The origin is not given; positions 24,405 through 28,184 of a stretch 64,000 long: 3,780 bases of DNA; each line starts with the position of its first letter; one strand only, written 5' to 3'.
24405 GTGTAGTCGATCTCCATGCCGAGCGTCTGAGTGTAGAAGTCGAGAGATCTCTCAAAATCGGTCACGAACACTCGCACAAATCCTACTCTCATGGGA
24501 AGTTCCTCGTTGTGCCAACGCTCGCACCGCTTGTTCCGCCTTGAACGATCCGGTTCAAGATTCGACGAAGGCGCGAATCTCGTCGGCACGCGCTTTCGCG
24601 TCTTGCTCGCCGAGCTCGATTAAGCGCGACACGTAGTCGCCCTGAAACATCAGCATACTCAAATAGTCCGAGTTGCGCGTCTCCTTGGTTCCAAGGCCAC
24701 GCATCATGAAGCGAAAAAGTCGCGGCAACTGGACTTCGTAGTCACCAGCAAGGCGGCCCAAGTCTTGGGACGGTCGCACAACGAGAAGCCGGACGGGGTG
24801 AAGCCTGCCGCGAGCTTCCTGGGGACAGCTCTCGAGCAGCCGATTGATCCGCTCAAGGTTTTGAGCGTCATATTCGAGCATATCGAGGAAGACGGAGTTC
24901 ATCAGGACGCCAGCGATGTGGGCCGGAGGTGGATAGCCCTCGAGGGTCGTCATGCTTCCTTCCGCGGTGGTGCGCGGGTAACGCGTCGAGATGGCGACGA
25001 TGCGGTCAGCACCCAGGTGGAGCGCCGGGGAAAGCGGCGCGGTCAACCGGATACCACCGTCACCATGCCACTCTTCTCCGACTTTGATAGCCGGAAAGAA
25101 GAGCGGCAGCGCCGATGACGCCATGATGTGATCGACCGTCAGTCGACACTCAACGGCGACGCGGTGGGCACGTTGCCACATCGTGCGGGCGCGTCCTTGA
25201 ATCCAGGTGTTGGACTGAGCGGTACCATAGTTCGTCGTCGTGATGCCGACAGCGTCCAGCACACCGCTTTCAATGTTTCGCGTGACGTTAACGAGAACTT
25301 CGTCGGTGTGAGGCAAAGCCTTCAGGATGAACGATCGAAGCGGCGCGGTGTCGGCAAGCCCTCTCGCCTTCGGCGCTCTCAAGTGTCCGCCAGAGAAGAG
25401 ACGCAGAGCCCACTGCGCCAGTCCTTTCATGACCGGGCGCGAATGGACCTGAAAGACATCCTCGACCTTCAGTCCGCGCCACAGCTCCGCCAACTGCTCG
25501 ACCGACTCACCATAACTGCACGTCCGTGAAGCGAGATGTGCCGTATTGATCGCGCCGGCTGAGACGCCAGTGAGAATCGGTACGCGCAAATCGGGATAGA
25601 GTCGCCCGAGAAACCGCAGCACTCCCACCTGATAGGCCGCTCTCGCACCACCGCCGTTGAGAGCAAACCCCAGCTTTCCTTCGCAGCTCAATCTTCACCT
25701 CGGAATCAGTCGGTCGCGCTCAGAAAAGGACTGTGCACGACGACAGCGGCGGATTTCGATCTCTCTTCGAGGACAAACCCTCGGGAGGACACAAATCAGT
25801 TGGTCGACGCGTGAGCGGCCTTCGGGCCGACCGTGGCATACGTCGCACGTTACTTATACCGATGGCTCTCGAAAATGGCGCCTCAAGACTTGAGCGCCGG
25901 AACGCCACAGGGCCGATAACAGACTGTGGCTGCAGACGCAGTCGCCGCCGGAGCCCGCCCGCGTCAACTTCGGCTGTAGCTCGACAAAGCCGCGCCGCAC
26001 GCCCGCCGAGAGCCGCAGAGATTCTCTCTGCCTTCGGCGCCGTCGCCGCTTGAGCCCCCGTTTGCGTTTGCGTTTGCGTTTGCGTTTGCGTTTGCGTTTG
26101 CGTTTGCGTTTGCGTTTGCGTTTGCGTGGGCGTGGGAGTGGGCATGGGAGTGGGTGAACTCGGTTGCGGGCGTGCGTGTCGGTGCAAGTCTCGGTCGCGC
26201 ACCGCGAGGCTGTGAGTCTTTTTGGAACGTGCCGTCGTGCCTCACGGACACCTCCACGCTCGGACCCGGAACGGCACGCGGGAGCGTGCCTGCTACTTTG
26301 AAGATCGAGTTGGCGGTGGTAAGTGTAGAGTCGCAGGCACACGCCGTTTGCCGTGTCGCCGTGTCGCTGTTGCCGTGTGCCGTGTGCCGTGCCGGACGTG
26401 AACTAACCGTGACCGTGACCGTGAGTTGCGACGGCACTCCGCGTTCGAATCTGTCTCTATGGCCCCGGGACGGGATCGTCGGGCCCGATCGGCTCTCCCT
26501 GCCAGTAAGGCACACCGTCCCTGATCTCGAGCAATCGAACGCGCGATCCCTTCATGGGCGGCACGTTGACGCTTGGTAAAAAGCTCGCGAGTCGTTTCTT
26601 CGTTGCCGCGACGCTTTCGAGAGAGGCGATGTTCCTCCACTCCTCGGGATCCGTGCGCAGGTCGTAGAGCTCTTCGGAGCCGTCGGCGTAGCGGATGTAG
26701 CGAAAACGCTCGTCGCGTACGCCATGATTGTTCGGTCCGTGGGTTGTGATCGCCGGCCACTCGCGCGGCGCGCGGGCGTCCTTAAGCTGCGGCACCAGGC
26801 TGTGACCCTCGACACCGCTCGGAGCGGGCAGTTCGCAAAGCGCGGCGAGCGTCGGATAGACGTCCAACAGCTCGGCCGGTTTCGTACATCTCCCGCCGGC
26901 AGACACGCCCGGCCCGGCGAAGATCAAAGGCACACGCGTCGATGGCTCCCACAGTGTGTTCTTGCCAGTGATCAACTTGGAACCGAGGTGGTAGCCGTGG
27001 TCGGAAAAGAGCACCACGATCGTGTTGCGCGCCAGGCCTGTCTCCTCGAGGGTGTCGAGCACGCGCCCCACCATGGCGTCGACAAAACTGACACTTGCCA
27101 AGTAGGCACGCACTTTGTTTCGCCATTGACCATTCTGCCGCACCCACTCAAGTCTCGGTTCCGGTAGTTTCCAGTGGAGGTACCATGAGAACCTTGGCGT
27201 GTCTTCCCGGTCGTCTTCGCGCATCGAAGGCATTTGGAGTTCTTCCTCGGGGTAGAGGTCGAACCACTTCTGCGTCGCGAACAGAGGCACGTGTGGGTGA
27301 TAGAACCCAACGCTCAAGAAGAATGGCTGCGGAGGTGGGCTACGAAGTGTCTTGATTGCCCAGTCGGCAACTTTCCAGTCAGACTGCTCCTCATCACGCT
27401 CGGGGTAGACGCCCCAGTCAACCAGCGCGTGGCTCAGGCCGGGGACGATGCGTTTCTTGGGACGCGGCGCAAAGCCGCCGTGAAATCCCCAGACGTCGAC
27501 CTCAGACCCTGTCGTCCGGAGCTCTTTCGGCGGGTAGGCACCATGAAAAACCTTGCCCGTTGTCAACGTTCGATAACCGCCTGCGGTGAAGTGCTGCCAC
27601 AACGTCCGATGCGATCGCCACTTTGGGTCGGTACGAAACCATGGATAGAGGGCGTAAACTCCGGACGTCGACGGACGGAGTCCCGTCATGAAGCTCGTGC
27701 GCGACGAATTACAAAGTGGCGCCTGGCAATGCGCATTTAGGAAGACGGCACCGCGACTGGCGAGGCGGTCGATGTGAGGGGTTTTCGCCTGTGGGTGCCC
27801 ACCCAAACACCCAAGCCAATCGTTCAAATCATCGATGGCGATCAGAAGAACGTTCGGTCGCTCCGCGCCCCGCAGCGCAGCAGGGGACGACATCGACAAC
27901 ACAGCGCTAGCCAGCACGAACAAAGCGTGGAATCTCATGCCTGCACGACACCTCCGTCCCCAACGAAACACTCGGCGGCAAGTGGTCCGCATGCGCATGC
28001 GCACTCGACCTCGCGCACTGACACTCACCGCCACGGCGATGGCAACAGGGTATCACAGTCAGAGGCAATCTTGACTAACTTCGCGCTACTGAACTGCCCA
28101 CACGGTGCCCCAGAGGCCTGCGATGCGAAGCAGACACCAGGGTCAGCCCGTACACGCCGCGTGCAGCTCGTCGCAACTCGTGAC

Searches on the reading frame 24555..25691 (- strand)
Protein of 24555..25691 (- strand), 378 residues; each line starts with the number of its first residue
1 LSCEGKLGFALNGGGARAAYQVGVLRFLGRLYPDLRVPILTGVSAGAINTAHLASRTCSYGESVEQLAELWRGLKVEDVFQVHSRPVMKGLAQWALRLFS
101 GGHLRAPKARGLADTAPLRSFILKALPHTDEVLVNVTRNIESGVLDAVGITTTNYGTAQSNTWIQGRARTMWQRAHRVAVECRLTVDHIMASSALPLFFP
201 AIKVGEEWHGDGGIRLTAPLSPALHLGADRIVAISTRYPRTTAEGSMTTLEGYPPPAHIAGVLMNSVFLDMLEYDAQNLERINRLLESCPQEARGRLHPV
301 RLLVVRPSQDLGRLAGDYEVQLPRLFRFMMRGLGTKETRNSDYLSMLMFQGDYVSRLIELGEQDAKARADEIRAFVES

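Call 9: search_protein_families(library=pfam, proteins=[window:24555-25691:-])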
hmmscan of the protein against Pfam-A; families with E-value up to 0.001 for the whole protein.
window:24555-25691:- (378 aa): 1 family
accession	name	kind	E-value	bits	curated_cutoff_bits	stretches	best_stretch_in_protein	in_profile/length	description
PF01734.28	Patatin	-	1e-22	81.7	27.7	1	10-224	2-191/191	Patatin-like phospholipase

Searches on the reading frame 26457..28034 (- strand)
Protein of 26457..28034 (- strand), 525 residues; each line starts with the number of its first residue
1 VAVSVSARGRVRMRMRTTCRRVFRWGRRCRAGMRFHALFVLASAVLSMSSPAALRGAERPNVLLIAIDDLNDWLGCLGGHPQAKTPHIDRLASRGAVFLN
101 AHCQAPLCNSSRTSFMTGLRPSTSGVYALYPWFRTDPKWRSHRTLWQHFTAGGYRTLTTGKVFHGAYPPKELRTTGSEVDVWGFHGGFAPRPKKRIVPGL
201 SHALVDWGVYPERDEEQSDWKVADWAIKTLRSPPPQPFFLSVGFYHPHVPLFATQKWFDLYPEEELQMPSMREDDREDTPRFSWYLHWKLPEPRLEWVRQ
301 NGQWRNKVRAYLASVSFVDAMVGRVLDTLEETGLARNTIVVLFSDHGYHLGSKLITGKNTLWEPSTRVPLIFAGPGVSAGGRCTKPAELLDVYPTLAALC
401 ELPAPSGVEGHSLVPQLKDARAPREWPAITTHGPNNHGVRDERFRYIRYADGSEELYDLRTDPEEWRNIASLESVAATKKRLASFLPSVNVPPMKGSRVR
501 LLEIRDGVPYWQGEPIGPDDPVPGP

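Call 9: search_protein_families(library=pfam, proteins=[window:26457-28034:-])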
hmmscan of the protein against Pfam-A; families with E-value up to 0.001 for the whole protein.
window:26457-28034:- (525 aa): 4 families
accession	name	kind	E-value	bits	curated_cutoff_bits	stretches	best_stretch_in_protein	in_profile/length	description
PF00884.28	Sulfatase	-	1.5e-46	159.6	25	1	60-399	1-298/301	Sulfatase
PF01663.27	Phosphodiest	-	2.2e-12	47.7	23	1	83-397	18-276/342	Type I phosphodiesterase / nucleotide pyrophosphatase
PF16347.10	SGSH_C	-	4.8e-12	46.7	29.3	1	358-485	8-147/154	N-sulphoglucosamine sulphohydrolase, C-terminal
PF02995.22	DUF229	-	0.00028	20.1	25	1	310-352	305-347/496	Protein of unknown function (DUF229)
